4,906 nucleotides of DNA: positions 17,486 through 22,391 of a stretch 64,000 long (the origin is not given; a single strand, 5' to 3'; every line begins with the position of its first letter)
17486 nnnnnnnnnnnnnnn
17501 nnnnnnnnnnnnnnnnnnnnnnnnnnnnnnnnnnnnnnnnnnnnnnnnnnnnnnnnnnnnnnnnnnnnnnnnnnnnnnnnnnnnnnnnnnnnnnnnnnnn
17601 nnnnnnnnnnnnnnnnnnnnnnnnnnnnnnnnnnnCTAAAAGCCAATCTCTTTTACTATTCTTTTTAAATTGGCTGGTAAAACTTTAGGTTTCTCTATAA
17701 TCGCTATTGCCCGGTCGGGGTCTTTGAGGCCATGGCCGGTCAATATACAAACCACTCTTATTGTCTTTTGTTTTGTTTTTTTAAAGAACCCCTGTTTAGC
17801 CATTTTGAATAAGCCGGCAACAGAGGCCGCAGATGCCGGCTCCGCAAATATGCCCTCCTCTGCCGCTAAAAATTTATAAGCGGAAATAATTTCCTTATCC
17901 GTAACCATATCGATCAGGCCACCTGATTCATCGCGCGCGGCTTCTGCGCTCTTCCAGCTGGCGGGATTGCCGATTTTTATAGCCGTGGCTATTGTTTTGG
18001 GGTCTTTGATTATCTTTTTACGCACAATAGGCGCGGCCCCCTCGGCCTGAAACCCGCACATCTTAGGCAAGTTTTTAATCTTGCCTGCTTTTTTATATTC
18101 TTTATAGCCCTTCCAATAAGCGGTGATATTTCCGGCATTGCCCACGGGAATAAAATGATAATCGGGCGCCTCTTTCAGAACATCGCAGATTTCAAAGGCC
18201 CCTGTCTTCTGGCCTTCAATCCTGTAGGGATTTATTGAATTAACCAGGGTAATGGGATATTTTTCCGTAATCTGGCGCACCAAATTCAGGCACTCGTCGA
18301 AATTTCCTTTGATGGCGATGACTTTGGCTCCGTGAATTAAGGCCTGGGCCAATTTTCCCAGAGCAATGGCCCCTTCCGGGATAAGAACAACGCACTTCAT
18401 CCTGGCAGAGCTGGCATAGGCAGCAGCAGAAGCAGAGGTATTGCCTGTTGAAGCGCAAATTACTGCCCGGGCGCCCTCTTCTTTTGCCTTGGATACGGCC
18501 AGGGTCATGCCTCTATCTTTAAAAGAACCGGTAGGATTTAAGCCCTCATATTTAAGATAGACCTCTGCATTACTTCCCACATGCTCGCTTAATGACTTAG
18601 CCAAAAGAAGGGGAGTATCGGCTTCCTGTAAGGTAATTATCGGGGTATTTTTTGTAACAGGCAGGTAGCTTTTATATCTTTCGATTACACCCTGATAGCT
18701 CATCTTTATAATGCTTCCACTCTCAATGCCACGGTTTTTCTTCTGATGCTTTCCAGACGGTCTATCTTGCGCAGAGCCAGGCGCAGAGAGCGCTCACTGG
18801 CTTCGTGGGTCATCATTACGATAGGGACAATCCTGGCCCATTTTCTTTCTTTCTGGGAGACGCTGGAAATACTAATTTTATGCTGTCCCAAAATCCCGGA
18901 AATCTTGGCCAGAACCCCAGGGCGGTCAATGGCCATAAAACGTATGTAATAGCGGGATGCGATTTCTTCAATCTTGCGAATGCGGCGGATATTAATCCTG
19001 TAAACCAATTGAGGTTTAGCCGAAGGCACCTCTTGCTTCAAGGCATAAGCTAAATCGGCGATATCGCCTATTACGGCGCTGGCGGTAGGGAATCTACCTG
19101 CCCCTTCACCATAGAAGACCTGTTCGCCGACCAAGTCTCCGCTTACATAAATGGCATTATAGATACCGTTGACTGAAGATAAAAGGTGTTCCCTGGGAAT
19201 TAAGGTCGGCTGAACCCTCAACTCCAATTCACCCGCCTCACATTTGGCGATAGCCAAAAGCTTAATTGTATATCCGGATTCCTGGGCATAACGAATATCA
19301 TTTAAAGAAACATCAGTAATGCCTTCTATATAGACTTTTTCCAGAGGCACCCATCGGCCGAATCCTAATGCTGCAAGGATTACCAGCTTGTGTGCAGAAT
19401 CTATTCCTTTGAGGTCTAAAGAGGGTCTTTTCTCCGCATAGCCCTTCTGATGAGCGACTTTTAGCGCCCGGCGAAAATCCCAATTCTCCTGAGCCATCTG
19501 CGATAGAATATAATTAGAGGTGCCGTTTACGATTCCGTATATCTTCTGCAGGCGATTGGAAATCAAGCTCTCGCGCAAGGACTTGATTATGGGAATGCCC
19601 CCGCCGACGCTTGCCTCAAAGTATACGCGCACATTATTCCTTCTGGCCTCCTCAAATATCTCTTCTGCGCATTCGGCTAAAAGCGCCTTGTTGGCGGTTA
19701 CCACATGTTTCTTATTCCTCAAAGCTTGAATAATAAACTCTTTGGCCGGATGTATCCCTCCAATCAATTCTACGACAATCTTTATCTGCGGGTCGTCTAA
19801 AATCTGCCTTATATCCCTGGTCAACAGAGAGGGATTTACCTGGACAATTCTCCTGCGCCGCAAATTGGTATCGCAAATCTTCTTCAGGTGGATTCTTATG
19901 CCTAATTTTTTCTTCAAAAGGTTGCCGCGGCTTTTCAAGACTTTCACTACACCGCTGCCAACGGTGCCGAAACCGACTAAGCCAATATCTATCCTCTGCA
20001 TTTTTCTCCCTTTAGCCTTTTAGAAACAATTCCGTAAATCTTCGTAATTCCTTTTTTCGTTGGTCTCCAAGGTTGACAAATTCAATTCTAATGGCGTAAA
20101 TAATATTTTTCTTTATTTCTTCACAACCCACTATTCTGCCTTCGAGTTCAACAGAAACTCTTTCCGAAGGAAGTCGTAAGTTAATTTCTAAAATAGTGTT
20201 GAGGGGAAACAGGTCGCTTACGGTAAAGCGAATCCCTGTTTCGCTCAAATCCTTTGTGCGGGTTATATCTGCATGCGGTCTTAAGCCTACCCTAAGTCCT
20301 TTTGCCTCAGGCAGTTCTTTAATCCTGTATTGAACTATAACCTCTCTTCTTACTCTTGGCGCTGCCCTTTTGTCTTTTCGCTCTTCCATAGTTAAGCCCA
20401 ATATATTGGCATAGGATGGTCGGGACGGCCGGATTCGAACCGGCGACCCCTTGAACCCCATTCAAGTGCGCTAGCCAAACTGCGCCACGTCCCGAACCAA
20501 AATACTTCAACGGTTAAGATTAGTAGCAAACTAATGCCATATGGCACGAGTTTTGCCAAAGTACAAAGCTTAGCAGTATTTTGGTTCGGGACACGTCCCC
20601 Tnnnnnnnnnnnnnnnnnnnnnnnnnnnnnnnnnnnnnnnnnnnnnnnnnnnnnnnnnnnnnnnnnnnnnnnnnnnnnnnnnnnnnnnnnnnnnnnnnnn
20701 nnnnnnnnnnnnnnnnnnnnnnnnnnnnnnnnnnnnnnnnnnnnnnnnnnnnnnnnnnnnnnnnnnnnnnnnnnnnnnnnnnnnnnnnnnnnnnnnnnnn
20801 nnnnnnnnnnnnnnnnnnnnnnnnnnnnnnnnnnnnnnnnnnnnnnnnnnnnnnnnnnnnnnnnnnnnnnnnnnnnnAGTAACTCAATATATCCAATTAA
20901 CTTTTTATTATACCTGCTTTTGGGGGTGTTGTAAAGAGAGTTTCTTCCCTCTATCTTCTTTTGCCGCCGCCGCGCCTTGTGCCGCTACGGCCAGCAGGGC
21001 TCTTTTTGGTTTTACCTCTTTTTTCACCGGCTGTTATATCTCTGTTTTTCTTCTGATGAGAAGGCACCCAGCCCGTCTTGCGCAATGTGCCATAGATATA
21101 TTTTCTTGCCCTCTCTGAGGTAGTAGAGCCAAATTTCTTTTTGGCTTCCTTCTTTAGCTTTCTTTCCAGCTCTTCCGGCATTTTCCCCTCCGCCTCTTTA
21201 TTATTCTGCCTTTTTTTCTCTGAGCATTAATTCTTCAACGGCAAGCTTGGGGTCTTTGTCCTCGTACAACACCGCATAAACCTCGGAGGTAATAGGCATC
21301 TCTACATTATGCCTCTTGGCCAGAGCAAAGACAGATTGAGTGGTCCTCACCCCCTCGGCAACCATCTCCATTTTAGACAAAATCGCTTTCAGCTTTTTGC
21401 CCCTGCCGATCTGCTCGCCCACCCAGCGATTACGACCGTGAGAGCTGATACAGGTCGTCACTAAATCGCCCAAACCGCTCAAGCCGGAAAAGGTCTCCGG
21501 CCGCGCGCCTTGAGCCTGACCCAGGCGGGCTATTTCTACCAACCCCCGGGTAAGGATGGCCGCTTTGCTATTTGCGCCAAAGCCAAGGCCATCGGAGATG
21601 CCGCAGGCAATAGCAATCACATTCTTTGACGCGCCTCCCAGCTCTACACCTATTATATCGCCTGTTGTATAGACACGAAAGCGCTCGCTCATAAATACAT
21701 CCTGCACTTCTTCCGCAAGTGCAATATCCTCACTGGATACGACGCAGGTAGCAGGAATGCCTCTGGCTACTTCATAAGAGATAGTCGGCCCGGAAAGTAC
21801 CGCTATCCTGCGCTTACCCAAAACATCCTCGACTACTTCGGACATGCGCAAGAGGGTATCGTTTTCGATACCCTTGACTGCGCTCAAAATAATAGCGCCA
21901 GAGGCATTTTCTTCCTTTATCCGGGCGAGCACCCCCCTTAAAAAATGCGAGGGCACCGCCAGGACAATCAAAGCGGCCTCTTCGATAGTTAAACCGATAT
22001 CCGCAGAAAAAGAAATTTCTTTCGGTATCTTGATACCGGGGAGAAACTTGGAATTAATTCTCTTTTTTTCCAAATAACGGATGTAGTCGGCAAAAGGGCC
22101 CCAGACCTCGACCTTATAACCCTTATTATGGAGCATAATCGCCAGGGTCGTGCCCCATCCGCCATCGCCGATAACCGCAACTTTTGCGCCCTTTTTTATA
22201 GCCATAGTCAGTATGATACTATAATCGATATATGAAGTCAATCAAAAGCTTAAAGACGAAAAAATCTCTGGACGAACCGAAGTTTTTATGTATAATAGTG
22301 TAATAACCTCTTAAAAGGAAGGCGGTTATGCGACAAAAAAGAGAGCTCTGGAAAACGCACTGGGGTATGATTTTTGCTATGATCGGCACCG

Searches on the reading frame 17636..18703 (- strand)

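Call 71: search_protein_families(library=pfam, proteins=[window:17636-18703:-], max_evalue=0.000001)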
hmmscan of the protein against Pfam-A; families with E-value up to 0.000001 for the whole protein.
window:17636-18703:- (355 aa): 1 family
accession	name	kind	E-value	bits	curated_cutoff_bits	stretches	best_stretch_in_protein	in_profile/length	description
PF00291.31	PALP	-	1.2e-71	241.9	35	1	23-323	1-295/295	Pyridoxal-phosphate dependent enzyme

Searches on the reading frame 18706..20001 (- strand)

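Call 71: search_protein_families(library=pfam, proteins=[window:18706-20001:-], max_evalue=0.000001)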
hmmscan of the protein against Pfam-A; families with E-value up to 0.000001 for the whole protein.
window:18706-20001:- (431 aa): 3 families
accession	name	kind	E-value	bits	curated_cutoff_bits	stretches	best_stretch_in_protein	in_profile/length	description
PF00742.24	Homoserine_dh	-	6.6e-61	205.6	22.9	1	137-314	1-172/173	Homoserine dehydrogenase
PF03447.22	NAD_binding_3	-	2.1e-21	77.2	24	1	10-129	1-116/116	Homoserine dehydrogenase, NAD binding domain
PF01842.31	ACT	-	8.4e-11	41.9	27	1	351-417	1-65/66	ACT domain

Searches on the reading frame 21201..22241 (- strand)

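Call 71: search_protein_families(library=pfam, proteins=[window:21201-22241:-], max_evalue=0.000001)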
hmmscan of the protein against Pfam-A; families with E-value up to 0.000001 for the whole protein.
window:21201-22241:- (346 aa): 3 families
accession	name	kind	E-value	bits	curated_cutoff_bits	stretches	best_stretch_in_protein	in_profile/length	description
PF07479.19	NAD_Gly3P_dh_C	-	1.2e-58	197.8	25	1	195-335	1-141/142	NAD-dependent glycerol-3-phosphate dehydrogenase C-terminus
PF01210.29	NAD_Gly3P_dh_N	-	7.9e-46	156.3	23.1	1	20-175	1-157/158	NAD-dependent glycerol-3-phosphate dehydrogenase N-terminus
PF20618.3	GPD_NAD_C_bact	-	1.3e-20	74.1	27.6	1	255-321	1-66/66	Bacterial GPD, NAD-dependent C-terminal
